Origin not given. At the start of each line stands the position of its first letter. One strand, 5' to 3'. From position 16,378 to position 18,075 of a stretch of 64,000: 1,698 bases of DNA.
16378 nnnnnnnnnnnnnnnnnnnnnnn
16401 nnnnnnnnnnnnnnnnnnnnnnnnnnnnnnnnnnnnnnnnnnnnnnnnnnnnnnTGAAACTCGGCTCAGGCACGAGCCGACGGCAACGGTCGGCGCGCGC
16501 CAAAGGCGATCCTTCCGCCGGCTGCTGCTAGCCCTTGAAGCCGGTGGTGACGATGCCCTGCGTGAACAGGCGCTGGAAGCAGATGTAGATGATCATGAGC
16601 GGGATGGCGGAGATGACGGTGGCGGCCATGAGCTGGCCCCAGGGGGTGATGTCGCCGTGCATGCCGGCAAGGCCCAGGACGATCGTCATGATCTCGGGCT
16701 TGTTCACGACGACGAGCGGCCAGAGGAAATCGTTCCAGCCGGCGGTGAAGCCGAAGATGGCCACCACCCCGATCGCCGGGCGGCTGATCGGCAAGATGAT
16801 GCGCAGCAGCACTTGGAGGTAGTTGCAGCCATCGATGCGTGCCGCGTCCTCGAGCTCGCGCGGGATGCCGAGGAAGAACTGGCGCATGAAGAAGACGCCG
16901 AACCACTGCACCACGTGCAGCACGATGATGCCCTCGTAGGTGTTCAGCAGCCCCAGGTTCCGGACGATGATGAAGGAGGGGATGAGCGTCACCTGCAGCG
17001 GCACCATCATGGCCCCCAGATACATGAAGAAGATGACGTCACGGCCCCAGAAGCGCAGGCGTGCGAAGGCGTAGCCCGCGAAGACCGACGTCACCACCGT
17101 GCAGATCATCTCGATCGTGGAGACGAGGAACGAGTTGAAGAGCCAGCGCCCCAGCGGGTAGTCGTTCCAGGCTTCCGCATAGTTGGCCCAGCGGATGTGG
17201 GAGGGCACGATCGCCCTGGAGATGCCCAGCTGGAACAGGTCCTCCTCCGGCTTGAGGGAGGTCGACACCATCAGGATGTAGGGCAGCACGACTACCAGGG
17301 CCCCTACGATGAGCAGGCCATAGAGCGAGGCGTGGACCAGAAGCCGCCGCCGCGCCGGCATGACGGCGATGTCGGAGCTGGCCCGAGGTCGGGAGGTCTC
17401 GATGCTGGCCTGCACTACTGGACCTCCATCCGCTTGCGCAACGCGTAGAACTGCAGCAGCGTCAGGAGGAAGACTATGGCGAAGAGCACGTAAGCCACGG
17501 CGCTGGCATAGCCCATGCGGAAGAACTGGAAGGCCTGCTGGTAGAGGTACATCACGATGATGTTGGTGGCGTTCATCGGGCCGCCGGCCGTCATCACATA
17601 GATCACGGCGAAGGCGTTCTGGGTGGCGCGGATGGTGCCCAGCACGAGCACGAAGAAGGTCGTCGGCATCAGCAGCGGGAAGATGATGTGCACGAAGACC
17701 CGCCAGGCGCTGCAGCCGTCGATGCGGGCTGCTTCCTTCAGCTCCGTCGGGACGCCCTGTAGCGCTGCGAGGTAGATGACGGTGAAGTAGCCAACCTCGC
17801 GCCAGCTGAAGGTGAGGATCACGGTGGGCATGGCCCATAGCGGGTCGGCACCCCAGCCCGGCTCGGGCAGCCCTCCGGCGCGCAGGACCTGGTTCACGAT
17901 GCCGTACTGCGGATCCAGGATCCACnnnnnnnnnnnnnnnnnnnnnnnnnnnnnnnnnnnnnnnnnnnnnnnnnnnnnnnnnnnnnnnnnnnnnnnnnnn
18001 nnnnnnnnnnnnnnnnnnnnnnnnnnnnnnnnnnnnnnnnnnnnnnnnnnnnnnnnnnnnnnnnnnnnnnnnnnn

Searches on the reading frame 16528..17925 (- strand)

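Call 12: search_protein_families(library=pfam, proteins=[window:16528-17925:-], max_evalue=0.001)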
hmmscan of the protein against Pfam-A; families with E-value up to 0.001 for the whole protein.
window:16528-17925:- (465 aa): 1 family
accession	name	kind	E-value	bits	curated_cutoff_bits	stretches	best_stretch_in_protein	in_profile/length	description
PF00528.27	BPD_transp_1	-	2.2e-15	57.3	26.4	1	281-458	2-182/184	Binding-protein-dependent transport system inner membrane component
